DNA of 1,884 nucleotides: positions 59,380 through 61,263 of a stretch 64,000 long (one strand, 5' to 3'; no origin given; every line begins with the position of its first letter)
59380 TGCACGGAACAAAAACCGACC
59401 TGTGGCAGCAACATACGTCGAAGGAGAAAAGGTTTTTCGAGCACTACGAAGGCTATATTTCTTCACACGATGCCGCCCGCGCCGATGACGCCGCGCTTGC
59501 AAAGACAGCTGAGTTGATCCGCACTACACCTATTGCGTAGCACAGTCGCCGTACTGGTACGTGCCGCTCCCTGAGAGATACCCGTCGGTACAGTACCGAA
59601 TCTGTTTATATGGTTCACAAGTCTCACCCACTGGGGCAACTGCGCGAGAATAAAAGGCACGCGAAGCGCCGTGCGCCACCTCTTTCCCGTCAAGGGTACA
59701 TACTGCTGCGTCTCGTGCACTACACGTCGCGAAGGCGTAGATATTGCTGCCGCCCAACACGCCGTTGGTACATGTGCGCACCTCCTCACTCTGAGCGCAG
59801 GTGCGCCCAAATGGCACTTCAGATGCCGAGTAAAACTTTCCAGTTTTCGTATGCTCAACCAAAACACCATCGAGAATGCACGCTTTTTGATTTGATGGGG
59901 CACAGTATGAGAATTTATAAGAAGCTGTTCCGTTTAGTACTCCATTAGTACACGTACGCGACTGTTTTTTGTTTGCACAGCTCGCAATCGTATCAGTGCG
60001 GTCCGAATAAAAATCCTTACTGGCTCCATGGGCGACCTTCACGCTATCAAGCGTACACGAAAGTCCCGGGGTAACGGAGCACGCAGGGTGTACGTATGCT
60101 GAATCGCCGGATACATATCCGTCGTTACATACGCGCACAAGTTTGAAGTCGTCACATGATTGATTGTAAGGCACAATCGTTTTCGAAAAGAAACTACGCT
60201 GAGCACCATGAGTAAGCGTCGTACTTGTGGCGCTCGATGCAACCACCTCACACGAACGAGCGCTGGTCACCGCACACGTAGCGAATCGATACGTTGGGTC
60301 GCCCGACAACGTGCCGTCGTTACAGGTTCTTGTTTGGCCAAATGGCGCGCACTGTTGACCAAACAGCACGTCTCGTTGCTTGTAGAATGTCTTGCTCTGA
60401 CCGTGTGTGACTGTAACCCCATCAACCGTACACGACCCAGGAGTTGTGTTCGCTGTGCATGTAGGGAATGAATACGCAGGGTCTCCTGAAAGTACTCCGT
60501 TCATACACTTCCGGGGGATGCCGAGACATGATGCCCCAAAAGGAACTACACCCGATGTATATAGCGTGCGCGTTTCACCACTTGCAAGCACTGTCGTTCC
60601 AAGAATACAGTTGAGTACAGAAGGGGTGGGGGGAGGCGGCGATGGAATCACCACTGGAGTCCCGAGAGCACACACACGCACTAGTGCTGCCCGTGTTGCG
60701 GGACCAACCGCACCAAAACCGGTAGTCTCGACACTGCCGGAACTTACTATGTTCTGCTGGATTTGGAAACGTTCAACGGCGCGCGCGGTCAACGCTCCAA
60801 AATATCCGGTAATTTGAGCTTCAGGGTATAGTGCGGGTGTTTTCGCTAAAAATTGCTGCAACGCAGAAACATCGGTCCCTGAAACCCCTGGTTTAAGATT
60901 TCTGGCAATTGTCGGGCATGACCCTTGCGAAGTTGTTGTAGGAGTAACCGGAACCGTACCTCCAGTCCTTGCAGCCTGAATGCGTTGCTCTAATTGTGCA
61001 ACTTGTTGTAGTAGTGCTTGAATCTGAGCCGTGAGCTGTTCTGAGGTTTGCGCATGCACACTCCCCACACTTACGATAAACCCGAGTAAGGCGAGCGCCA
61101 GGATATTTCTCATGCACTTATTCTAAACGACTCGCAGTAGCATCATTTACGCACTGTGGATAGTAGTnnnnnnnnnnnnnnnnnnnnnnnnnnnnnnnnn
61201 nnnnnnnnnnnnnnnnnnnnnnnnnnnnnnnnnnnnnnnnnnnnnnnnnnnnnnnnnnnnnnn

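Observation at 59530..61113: Six tandem four-cysteine repeats of about 60 aa within one secreted protein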

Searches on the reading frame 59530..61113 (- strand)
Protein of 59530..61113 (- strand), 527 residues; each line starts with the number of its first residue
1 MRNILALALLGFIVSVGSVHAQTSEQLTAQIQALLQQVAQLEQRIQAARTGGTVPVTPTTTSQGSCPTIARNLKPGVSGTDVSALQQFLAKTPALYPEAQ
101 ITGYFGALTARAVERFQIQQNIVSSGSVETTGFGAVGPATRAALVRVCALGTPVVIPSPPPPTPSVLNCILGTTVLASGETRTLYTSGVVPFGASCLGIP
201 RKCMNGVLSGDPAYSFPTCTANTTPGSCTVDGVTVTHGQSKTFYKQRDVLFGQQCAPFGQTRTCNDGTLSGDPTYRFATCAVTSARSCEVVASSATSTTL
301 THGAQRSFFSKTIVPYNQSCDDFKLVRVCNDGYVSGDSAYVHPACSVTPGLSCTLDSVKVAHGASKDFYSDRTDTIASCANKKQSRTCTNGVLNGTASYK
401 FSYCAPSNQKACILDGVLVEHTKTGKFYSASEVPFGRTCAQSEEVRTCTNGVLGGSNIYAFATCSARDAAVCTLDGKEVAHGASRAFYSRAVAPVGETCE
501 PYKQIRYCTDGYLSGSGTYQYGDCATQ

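Call 3: search_protein_families(library=pfam, proteins=[window:59530-61113:-], max_evalue=1)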
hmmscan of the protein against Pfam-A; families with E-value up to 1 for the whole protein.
window:59530-61113:- (527 aa): 5 families
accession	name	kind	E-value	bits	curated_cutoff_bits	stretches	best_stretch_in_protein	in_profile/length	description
PF01471.23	PG_binding_1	-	1.1e-06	29.1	23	1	78-127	1-48/57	Putative peptidoglycan binding domain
PF09065.15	Haemadin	-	0.018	15.3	25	1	258-273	10-23/27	Haemadin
PF09374.15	PG_binding_3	-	0.13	12.9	24.6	0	83-114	4-32/76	Predicted Peptidoglycan domain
PF24220.1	DUF7439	-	0.24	11.9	27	1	6-34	30-58/75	Family of unknown function (DUF7439)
PF04728.18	LPP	-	0.27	12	29.1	1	25-50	3-28/53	Lipoprotein leucine-zipper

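Call 4: search_protein_families(library=ncbifam, proteins=[window:59530-61113:-], max_evalue=1)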
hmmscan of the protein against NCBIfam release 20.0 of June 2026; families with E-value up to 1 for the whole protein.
window:59530-61113:- (527 aa): 4 families
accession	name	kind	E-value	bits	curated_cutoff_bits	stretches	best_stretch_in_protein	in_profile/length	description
TIGR02869.1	spore_SleB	equivalog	0.00043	20.2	236.5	1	72-140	6-72/201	spore cortex-lytic enzyme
NF007428.1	PRK09973.1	equivalog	0.034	14.7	120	1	9-49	12-51/85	lipoprotein YqhH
NF050013.1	HpsJ_like_A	equivalog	0.11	12.1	140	1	8-50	90-132/217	HpsJ-like protein, cyanoexosortase A-associated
NF052377.1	lmo1851_S41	exception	0.21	10.2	725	1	70-130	381-439/468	lmo1851 family serine protease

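Call 46: find_related_loci(query=window:59530-61113:-, collection=genome_contigs, flank=5000)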
Query window:59530-61113:- (527 aa) in genome_contigs; peptide patterns used: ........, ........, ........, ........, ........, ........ (x = any residue, [..] = any of these).
335 stretches matched a pattern, but none encodes a relative of the query by tblastn (E <= 1e-3).

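Call 54: predict_structure(alignment_id=A2)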
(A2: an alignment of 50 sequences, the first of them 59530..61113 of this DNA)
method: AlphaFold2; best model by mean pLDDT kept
length: 527 residues; sequences in the alignment: 50
mean_pLDDT: 86.9   pTM: 0.42
mean pLDDT of the five models: 86.9, 86.7, 86.6, 84.9, 84.6
residues with pLDDT >= 90: 359; 70-90: 97; 50-70: 35; < 50: 36
segments of 3 or more residues with pLDDT < 50: 1-3, 15-22, 51-63, 152-163
pLDDT, mean of each block of 10 residues (from residue 1): 58 50 70 88 75 36 68 93 95 94 95 94 62 85 89 39 66 91 94 91 92 93 90 96 96 93 95 97 91 88 94 94 97 95 93 92 94 78 94 95 85 90 96 94 96 94 92 95 96 96 97 96 93
secondary structure, 60 per line:
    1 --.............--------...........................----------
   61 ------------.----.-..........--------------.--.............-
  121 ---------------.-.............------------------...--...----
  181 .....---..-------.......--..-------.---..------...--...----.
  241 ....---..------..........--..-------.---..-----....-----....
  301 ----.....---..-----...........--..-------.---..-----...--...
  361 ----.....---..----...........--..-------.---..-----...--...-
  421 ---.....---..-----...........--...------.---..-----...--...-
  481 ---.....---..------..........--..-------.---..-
elements in order: H3-15 H24-50 H80-89 H107-119 H138-150 E169-171 E174-176 E181-185 E198-204 E228-230 E233-235 E240-244 E259-265 E288-291 E297-300 E305-309 H320-323 E324-330 E353-355 E358-360 E365-369 H379-382 E383-389 E412-414 E417-419 E424-428 H439-442 E443-449 E452-454 E472-474 E477-479 E484-488 E503-509

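Call 79: fold_search(model_id=the predicted structure, library=pdb)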
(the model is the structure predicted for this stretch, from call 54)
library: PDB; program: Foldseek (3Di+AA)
matches with E <= 10: 83; with E <= 0.001: 0
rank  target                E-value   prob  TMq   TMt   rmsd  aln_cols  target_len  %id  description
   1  4c2g_A                1.3e-02  1.00  0.14  0.17   2.4        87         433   23  Crystal structure of CtpB(S309A) in complex with a peptide having a Val-Pro-Ala C-terminus (released 2013-12-04)
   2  6tci                  3.4e-02  1.00  0.12  0.77   2.9        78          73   28  The crystal structure of SleB N-terminal domain (released 2020-11-18)
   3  5nm7_G                3.6e-02  1.00  0.11  0.22   3.1        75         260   29  Crystal structure of Burkholderia AP3 phage endolysin (released 2018-02-14)
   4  4c2c_A                4.0e-02  1.00  0.13  0.16   2.4        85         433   24  Crystal structure of the protease CtpB in an active state (released 2013-12-04)
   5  5nm7_A                4.5e-02  1.00  0.11  0.22   3.1        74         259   30  Crystal structure of Burkholderia AP3 phage endolysin (released 2018-02-14)
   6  4c2e_A                4.5e-02  1.00  0.13  0.16   2.8        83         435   23  Crystal structure of the protease CtpB(S309A) present in a resting state (released 2013-12-04)
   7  9h68_C                4.5e-02  1.00  0.12  0.15   5.6        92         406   24  Crystal Structure of the spore gernation lytic transglycosylase SleC from Clostridioides difficile in its zymogenic fo (released 2025-02-12)
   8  4g54                  5.4e-02  1.00  0.12  0.27   3.0        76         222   33  Crystal structure of a periplasmic domain of the EpsAB fusion protein of the Vibrio vulnificus type II secretion system (released 2013-01-30)
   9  4c2f_A                5.7e-02  1.00  0.13  0.16   2.4        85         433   24  Crystal structure of the CtpB R168A mutant present in an active conformation (released 2013-12-04)
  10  4c2h_A                6.8e-02  1.00  0.13  0.16   2.4        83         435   24  Crystal structure of the CtpB(V118Y) mutant (released 2013-12-04)
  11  6v06_A                1.1e-01  0.06  0.07  0.11  30.4       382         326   12  Crystal structure of Beta-2 glycoprotein I purified from plasma (pB2GPI) (released 2020-06-17)
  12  9oz8_C                1.3e-01  0.16  0.07  0.05  15.3       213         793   10  Cryo-EM structure of chicken NEL dimer bound with one human NICOL. (released 2026-02-25)
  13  7aj9_A                1.5e-01  0.97  0.12  0.13   3.5        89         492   20  The X-ray Structure of L,D-transpeptidase LdtA from Vibrio cholerae (released 2021-10-06)
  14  6ntw                  1.5e-01  0.66  0.12  0.12  11.9       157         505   19  Crystal structure of E. coli YcbB (released 2019-03-20)
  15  7aj9_B                1.8e-01  0.96  0.12  0.13   4.1        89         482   20  The X-ray Structure of L,D-transpeptidase LdtA from Vibrio cholerae (released 2021-10-06)
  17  1lbu                  2.0e-01  1.00  0.13  0.30   2.8        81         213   32  HYDROLASE METALLO (ZN) DD-PEPTIDASE (released 1996-11-08)
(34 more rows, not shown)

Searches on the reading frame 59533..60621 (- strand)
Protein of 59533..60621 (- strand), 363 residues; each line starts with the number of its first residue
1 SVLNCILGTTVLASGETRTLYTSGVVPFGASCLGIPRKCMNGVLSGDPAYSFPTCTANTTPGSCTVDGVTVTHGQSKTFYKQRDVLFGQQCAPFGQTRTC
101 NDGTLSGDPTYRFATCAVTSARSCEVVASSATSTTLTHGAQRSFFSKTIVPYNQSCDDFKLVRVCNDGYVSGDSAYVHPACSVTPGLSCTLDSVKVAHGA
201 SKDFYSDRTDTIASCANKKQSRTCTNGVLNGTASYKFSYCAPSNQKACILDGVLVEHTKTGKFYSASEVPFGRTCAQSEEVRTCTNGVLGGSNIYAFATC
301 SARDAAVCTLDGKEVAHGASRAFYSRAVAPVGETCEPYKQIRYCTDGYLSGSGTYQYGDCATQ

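Call 9: find_homologous_proteins(query=window:59533-60621:-, max_evalue=0.001)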
Query seq(363 aa) (363 aa): 155 proteins with E <= 0.001 among 3518 candidates; the best 120 are listed.
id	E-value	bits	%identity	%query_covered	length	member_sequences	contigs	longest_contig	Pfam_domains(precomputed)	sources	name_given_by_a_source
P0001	1.0e-241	819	100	100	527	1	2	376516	PF01471.24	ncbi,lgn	-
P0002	8.9e-128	444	46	99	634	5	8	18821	PF01471.24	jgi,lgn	-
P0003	5.9e-124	432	48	98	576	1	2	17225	PF01471.24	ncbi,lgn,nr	ncbi:MAG: peptidoglycan-binding protein [Parcubacteria group bacterium]|nr:peptidoglycan-binding pro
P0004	1.9e-117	411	46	99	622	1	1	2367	PF01471.24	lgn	-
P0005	3.7e-115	403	48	99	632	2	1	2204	PF01471.24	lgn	-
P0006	1.4e-114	401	47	90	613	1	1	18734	PF01471.24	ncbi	-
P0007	7.3e-114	399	45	99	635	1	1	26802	PF01471.24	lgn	-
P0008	3.5e-113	396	44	99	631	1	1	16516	PF01471.24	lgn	-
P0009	6.4e-113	396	46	98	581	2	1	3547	PF01471.24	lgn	-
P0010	7.0e-112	392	45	98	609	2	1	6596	PF01471.24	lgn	-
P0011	1.3e-111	391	48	98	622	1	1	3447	PF01471.24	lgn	-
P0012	4.9e-110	386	44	98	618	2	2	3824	PF01471.24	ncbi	ncbi:MAG: peptidoglycan-binding domain-containing protein [Minisyncoccia bacterium]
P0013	9.4e-110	385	51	99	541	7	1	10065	PF01471.24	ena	-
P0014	1.5e-108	381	49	99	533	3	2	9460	PF01471.24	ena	-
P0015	1.1e-106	375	46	97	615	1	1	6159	PF01471.24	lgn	-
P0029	2.2e-79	285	35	98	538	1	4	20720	PF01471.24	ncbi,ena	-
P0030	3.8e-79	285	35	98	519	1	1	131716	-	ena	-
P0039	3.2e-70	255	35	96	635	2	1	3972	-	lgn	-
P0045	3.5e-67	245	37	98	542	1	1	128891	PF01471.24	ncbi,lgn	-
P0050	1.0e-64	237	37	98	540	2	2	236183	PF01471.24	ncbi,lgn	-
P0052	1.6e-63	233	38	99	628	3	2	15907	-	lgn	-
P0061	2.3e-56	210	37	93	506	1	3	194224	-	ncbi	-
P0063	2.8e-55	206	30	98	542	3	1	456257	-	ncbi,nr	ncbi:hypothetical protein K2P97_05520 [bacterium]|nr:hypothetical protein [bacterium]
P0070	2.7e-45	173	34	97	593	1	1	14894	-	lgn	-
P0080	2.5e-38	150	40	83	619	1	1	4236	-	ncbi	-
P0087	1.2e-32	132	36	82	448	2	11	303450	-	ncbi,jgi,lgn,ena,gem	-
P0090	7.6e-31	126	35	80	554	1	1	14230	-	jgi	jgi:hypothetical protein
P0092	1.4e-29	121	37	84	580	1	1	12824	-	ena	-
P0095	1.5e-28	118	36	58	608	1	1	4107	-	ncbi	-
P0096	2.3e-28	118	39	61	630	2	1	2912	-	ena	-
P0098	5.6e-28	116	45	45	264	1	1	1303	PF07472.18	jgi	jgi:hypothetical protein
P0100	1.8e-27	115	39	67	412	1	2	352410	-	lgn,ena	-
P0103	6.5e-25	106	35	65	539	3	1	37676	-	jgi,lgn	jgi:hypothetical protein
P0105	1.3e-22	99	30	76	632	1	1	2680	-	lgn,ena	-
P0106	7.3e-21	93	45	32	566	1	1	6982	PF00801.27,PF01471.24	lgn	-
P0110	5.8e-20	90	35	58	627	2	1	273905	-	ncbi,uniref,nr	ncbi:hypothetical protein [Methylomagnum ishizawai]|uniref:hypothetical protein n=1 Tax=Methylomagnu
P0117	6.7e-17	80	34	48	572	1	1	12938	-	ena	-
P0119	1.3e-16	79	45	30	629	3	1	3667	-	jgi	-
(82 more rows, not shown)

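Call 29: search_protein_families(library=pfam, proteins=[P0002, P0030, P0039, P0063, P0080, P0095, P0096, P0098, P0110, P0117], max_evalue=0.01)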
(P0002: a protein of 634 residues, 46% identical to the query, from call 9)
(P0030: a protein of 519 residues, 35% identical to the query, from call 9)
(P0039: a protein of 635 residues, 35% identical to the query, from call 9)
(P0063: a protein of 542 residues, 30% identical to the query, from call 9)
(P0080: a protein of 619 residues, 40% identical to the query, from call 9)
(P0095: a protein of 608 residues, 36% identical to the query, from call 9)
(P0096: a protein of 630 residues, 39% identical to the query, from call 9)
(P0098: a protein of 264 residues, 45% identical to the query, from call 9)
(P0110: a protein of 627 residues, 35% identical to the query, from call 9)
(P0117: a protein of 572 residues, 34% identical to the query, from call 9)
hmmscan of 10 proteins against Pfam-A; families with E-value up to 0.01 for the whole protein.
P0002 (634 aa): 1 family
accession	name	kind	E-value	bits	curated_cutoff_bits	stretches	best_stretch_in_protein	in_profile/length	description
PF01471.23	PG_binding_1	-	6.5e-09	36.3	23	1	98-150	1-51/57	Putative peptidoglycan binding domain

P0030 (519 aa): 0 families

P0039 (635 aa): 0 families

P0063 (542 aa): 0 families

P0080 (619 aa): 0 families

P0095 (608 aa): 0 families

P0096 (630 aa): 0 families

P0098 (264 aa): 0 families

P0110 (627 aa): 1 family
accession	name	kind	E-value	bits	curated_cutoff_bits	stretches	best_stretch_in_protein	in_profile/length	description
PF19035.6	TSP1_CCN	-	0.00064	20.4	27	0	376-400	16-40/44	CCN3 Nov like TSP1 domain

P0117 (572 aa): 0 families

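Call 30: search_protein_families(library=pfam, proteins=[P0103, P0105, P0106, P0119, P0100, P0087, P0090, P0092, P0070, P0052], max_evalue=0.01)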
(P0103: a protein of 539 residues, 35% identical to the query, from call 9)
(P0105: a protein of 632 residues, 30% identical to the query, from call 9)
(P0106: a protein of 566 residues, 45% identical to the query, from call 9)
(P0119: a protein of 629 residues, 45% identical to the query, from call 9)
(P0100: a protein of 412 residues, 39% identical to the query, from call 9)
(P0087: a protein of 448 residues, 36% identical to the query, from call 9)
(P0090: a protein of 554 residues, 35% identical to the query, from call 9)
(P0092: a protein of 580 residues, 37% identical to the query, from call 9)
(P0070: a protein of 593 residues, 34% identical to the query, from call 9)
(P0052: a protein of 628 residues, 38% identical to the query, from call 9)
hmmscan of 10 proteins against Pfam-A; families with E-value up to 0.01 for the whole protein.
P0103 (539 aa): 0 families

P0105 (632 aa): 0 families

P0106 (566 aa): 4 families
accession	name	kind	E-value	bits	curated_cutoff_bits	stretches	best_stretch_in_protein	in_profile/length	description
PF01471.23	PG_binding_1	-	1.8e-06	28.5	23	1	71-117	2-46/57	Putative peptidoglycan binding domain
PF00801.26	PKD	-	3.7e-06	27.3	23.5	0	344-429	2-78/80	PKD domain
PF18911.6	PKD_4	-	3.4e-05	24.3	27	0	398-429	49-83/85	PKD domain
PF13954.11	PapC_N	-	0.00036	20.9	27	0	506-553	25-73/146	PapC N-terminal domain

P0119 (629 aa): 1 family
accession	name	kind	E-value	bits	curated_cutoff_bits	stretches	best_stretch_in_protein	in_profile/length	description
PF16656.11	Pur_ac_phosph_N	-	0.0076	17.2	30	1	205-296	8-92/93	Purple acid Phosphatase, N-terminal domain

P0100 (412 aa): 0 families

P0087 (448 aa): 0 families

P0090 (554 aa): 1 family
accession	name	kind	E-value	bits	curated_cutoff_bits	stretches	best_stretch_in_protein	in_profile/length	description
PF07691.17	PA14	-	0.0004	20.7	24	0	412-497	46-127/147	PA14 domain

P0092 (580 aa): 0 families

P0070 (593 aa): 0 families

P0052 (628 aa): 1 family
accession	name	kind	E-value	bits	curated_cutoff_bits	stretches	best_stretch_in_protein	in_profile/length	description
PF24145.1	K1-lyase_N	-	8.7e-05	23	27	0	251-280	18-47/72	K1 capsule-specific polysaccharide lyase, N-terminal domain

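Call 40: find_encoding_contigs(protein=P0001, flank=3000, max_places=3)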
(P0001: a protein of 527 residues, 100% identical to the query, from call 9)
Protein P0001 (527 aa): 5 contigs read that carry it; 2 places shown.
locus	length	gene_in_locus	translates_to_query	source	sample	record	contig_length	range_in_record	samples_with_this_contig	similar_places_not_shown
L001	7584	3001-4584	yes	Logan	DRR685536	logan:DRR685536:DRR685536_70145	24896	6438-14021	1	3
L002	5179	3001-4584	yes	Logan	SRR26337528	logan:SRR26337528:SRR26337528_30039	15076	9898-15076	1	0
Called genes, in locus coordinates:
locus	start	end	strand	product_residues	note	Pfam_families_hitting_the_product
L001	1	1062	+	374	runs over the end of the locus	PF00162:PGK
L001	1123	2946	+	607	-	PF01471:PG_binding_1, PF00801:PKD (faint), PF18911:PKD_4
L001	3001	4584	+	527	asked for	PF01471:PG_binding_1 (weak)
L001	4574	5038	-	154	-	PF01230:HIT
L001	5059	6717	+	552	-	PF01368:DHH, PF02272:DHHA1 (weak), PF17768:RecJ_OB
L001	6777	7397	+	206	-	PF25231:DUF7847 (weak), PF06790:UPF0259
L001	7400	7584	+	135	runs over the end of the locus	PF00075:RNase_H, PF13456:RVT_3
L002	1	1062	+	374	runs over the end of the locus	PF00162:PGK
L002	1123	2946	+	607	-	PF01471:PG_binding_1, PF00801:PKD (faint), PF18911:PKD_4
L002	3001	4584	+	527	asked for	PF01471:PG_binding_1 (weak)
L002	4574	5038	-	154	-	PF01230:HIT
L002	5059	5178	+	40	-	?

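Call 73: search_protein_families(library=ncbifam, proteins=[P0110, P0063, P0003], max_evalue=0.1)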
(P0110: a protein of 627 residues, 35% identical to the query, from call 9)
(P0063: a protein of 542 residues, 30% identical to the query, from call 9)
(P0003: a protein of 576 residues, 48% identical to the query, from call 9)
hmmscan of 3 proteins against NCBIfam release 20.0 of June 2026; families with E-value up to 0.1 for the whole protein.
P0110 (627 aa): 0 families

P0063 (542 aa): 0 families

P0003 (576 aa): 1 family
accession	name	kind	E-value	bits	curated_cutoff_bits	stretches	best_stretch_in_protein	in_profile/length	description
TIGR02869.1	spore_SleB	equivalog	0.021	14.7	236.5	1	68-122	6-58/201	spore cortex-lytic enzyme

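Call 81: list_cluster_members(proteins=[P0001, P0003, P0006, P0013, P0029, P0045, P0050, P0061, P0087, P0146])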
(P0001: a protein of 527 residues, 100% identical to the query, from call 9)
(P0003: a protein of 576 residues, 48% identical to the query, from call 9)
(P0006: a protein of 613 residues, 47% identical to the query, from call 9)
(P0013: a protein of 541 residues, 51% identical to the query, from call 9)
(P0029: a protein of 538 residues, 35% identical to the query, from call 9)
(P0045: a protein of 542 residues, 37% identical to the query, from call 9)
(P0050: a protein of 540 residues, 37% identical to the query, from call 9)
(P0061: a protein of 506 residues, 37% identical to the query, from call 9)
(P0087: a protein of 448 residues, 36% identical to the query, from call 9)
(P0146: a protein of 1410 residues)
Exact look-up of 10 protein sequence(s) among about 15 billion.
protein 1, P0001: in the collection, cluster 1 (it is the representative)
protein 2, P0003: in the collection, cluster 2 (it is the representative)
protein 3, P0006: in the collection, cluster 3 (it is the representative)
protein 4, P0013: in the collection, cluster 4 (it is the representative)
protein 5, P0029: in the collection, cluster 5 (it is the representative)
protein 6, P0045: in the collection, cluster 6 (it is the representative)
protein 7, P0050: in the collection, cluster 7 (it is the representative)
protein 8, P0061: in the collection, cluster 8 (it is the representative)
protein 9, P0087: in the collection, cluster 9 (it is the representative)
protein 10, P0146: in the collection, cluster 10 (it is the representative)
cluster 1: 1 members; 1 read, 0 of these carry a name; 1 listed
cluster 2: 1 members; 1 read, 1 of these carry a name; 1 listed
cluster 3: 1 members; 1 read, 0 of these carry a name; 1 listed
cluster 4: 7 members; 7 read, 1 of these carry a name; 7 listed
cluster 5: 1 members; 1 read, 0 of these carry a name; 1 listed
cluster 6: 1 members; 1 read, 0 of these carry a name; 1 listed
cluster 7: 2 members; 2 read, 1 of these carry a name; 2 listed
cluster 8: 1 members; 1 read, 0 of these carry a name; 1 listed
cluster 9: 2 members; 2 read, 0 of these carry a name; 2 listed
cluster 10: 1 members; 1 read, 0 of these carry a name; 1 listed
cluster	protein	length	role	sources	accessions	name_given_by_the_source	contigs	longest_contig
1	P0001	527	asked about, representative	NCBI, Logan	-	-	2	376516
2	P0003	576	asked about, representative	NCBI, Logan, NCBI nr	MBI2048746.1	MAG: peptidoglycan-binding protein [Parcubacteria group bacterium] | peptidoglycan-binding protein [Parcubacteria group bacterium]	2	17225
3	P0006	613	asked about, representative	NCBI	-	-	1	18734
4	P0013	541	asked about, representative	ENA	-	-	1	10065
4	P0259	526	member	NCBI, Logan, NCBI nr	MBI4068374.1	peptidoglycan-binding protein [Candidatus Kaiserbacteria bacterium]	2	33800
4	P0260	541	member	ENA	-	-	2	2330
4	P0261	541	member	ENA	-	-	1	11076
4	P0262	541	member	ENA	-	-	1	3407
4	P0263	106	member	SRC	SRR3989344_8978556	-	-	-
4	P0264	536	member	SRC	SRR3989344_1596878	-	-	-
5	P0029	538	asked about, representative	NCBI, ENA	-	-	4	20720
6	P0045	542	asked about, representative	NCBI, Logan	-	-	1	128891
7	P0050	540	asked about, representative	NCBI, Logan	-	-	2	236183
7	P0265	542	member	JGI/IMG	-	peptidoglycan hydrolase-like protein with peptidoglycan-binding domain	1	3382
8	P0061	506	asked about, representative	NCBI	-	-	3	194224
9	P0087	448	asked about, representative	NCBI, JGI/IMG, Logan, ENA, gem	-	-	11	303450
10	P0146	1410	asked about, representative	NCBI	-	-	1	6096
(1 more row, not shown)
